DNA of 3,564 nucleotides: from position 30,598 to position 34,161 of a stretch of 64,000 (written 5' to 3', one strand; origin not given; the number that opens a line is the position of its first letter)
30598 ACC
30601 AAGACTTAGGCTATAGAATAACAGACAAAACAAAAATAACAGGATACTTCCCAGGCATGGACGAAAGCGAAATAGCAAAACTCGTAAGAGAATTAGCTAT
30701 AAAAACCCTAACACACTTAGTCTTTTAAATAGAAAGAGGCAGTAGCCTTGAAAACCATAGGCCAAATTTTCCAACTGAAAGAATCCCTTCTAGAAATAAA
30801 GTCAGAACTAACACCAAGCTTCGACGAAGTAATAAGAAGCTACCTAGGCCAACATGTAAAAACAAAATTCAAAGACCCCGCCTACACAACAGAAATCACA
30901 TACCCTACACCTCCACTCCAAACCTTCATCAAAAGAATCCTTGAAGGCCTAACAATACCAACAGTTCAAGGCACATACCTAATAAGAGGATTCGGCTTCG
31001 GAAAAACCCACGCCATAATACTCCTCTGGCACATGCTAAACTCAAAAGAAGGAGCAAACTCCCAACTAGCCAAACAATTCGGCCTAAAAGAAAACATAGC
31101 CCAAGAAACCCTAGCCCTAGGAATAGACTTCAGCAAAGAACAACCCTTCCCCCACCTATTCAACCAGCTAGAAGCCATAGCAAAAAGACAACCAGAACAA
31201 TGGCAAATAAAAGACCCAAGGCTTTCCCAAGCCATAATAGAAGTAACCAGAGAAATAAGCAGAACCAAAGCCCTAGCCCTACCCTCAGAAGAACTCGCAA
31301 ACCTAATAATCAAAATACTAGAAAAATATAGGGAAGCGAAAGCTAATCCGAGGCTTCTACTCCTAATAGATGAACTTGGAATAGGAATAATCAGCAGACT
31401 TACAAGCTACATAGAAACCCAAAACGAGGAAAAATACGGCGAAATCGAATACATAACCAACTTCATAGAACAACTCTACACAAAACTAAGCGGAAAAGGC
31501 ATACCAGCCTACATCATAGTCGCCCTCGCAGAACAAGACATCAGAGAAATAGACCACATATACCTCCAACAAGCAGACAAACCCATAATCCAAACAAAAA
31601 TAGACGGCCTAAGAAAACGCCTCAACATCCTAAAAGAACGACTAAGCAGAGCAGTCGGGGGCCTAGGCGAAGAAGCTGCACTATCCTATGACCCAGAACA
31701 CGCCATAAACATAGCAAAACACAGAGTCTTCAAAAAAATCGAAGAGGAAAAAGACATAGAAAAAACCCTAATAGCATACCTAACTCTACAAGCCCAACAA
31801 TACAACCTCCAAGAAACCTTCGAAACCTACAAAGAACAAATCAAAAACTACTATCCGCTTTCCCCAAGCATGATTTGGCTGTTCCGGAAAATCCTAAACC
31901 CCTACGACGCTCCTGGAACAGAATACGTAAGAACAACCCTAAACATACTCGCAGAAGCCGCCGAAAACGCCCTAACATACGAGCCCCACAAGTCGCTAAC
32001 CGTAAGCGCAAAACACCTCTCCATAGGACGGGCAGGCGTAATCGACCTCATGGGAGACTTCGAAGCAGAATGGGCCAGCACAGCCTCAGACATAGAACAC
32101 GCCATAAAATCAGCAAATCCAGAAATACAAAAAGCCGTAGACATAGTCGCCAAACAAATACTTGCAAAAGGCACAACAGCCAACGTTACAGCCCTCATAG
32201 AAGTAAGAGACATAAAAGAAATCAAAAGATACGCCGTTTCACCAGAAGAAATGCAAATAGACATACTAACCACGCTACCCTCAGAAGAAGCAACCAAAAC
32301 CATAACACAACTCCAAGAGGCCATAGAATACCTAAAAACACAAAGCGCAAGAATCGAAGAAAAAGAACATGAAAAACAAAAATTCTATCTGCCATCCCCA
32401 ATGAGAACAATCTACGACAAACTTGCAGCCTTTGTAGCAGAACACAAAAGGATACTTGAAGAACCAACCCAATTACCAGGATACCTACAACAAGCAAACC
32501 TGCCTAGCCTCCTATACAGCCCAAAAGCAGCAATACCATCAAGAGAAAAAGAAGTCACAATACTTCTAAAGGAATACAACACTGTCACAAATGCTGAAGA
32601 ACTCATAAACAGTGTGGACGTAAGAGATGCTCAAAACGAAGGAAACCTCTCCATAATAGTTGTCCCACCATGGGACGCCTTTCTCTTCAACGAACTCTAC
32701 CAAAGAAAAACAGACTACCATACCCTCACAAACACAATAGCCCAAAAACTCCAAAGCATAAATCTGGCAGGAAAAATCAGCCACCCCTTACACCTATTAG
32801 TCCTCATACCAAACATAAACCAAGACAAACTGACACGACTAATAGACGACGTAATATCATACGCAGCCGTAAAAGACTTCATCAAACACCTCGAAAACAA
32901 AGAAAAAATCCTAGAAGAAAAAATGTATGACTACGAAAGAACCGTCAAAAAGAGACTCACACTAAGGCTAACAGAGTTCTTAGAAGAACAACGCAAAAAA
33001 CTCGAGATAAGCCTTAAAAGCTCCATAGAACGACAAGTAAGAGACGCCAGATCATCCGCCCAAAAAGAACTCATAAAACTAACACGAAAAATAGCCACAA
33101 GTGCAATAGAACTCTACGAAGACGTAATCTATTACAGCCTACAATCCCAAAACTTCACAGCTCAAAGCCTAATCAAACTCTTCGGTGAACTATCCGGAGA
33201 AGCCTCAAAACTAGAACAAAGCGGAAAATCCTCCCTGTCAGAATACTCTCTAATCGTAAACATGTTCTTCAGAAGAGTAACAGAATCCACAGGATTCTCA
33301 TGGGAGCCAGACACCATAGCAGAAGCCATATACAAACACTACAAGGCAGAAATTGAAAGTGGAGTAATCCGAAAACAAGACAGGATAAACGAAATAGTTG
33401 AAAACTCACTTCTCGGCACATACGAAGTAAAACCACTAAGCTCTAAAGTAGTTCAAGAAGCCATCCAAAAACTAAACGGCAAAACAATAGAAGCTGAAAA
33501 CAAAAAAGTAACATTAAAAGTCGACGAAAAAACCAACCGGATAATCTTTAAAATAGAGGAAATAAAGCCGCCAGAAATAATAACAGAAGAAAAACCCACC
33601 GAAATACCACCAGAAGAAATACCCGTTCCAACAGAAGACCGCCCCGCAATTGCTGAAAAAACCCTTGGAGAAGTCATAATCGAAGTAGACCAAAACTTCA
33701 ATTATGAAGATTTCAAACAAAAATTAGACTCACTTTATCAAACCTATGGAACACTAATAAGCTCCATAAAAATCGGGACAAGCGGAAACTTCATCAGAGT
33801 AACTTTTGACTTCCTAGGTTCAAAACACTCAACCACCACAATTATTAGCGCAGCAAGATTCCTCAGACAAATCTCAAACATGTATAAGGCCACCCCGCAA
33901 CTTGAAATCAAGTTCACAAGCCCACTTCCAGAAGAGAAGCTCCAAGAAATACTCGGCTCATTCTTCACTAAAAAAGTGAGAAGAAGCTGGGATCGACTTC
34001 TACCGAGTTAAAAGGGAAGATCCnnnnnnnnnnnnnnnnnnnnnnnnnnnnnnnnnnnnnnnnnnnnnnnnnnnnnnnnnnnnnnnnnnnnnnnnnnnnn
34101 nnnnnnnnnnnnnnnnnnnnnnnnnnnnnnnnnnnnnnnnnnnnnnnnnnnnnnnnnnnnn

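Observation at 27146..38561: Integrated genetic element of about 11.4 kb at the 3' end of an intron-containing tRNA-Leu, bounded by a 16/17-nt direct repeat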

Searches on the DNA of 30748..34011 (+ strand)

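Call 51: search_rna_families(sources=[L023, L024, L019, L020, L021], threshold=gathering)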
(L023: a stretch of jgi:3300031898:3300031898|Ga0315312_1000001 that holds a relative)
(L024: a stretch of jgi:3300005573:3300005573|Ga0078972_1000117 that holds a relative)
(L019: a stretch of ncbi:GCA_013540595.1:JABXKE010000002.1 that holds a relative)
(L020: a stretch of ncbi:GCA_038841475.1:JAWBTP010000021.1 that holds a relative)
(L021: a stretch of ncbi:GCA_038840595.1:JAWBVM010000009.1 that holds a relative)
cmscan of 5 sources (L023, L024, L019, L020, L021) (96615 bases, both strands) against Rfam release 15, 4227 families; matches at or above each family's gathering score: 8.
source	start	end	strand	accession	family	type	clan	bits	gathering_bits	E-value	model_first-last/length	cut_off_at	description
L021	8911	8984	-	RF00005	tRNA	Gene; tRNA;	CL00001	72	29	1.4e-13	1-71/71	no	tRNA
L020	2199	2272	-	RF00005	tRNA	Gene; tRNA;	CL00001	70.9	29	2.7e-13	1-71/71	no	tRNA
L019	19044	19119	-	RF00005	tRNA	Gene; tRNA;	CL00001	68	29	1.7e-12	1-71/71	no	tRNA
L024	8728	8813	+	RF00005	tRNA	Gene; tRNA;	CL00001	60.6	29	1.8e-10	1-71/71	no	tRNA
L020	17751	17835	-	RF00005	tRNA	Gene; tRNA;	CL00001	57.8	29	1.1e-09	1-71/71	no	tRNA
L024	2528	2614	-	RF00005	tRNA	Gene; tRNA;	CL00001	53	29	2.3e-08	1-71/71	no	tRNA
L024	9304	9418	+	RF00005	tRNA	Gene; tRNA;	CL00001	45.7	29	2.3e-06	1-71/71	no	tRNA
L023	9298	9415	+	RF00005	tRNA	Gene; tRNA;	CL00001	42.8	29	1.5e-05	1-71/71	no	tRNA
